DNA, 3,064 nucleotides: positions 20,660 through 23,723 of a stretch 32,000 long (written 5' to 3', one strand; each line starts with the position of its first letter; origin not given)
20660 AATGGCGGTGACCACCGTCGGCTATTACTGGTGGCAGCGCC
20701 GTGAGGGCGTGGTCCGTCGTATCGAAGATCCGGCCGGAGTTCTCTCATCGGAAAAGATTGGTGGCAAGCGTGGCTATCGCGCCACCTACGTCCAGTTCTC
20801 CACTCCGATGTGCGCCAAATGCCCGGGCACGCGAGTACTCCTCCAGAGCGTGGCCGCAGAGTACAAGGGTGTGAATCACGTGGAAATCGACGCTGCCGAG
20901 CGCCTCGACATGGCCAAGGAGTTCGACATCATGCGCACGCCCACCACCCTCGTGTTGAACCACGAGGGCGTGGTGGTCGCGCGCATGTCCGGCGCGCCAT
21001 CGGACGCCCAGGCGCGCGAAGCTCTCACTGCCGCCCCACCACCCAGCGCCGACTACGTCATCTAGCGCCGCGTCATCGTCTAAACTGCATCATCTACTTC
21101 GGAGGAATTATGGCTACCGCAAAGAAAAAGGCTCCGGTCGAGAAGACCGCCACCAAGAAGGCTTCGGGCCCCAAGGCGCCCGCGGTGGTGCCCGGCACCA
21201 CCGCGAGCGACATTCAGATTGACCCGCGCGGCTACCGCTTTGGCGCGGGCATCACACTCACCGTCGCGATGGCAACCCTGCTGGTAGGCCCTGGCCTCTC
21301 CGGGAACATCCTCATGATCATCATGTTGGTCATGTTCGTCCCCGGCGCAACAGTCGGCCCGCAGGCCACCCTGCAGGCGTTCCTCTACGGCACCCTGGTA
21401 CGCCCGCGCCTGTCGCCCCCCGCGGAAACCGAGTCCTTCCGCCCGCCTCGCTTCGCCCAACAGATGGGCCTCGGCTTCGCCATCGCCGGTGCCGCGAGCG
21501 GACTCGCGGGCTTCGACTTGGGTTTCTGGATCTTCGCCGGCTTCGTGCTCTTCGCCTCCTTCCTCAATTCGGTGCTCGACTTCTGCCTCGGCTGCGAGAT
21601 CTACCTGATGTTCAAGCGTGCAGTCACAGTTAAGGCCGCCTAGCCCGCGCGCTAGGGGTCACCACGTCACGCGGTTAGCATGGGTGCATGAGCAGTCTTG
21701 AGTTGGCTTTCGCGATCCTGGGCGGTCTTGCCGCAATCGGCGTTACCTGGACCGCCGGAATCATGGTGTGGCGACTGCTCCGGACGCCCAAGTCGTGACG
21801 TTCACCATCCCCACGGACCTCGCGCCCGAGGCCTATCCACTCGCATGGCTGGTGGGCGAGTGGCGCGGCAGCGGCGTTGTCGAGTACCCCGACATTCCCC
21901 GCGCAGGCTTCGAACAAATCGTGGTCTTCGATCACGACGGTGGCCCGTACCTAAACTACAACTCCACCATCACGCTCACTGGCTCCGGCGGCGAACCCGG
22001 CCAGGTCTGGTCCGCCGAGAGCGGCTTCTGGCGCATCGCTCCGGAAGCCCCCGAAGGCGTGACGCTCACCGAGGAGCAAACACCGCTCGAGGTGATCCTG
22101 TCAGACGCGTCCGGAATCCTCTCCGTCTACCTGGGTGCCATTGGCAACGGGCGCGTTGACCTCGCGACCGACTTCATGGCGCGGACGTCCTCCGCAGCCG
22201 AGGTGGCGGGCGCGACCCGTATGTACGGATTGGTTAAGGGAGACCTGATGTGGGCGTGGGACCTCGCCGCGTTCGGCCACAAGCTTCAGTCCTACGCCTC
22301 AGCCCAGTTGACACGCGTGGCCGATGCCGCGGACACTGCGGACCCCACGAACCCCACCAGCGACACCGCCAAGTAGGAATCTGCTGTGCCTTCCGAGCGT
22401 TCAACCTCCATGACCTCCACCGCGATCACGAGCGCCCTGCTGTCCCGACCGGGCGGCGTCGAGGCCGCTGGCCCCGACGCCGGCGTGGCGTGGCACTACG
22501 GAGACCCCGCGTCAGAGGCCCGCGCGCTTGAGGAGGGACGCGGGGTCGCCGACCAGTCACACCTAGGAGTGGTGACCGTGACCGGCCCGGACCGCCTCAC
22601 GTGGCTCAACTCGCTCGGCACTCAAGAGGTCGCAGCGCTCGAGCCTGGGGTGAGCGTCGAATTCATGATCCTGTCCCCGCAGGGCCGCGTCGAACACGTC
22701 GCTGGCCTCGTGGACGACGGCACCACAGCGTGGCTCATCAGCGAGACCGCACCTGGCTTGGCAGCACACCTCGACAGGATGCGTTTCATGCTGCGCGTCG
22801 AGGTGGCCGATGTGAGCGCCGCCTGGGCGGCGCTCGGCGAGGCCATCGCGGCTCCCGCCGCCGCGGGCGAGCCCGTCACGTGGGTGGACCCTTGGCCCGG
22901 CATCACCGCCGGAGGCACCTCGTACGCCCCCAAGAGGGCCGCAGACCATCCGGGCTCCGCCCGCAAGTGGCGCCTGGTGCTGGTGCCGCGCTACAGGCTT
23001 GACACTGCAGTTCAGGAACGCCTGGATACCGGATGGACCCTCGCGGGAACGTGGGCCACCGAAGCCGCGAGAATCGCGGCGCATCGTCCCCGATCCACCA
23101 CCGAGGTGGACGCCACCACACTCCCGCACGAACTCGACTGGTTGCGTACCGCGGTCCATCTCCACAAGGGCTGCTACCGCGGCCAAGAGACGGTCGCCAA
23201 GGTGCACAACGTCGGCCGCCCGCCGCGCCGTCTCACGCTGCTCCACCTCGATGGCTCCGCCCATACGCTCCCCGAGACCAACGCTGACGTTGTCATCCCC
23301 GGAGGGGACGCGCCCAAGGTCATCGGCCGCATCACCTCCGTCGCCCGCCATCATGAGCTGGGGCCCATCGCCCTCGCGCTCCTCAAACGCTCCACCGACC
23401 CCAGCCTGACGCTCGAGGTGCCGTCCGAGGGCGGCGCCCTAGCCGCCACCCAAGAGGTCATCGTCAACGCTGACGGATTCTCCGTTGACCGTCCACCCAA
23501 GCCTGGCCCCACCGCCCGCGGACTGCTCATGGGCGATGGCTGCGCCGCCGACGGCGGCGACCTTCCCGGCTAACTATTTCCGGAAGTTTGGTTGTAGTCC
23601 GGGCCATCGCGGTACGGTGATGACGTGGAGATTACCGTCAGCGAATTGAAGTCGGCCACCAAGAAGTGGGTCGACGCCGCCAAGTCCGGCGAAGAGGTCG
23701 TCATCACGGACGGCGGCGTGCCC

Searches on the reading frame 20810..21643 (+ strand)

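Call 47: search_protein_families(library=pfam, proteins=[window:20810-21643:+], max_evalue=0.001)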
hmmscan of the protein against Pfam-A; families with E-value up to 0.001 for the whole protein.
window:20810-21643:+ (277 aa): 1 family
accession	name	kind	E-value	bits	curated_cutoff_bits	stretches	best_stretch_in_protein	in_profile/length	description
PF14340.12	DUF4395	-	1.4e-33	116.4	24.5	1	137-270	1-130/130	Domain of unknown function (DUF4395)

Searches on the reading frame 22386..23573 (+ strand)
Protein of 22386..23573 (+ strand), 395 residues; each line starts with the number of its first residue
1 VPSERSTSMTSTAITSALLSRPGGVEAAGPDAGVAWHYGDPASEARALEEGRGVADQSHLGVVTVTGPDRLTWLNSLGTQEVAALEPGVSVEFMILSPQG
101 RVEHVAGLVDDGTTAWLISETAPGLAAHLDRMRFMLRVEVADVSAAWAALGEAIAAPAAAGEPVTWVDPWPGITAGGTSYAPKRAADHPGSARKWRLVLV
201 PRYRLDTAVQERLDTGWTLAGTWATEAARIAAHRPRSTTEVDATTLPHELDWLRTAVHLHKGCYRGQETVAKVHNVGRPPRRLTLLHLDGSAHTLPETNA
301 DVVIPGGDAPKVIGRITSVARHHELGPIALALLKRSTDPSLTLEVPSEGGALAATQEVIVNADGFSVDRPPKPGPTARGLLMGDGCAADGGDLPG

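Call 47: search_protein_families(library=pfam, proteins=[window:22386-23573:+], max_evalue=0.001)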
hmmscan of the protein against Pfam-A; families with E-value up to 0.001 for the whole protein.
window:22386-23573:+ (395 aa): 2 families
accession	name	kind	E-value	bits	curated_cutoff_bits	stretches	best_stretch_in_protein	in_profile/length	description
PF01571.26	GCV_T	-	2.6e-15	56.8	25.6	1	34-150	20-141/255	Aminomethyltransferase folate-binding domain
PF08669.17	GCV_T_C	-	8.5e-05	22.8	25.9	1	281-355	1-72/80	Glycine cleavage T-protein C-terminal barrel domain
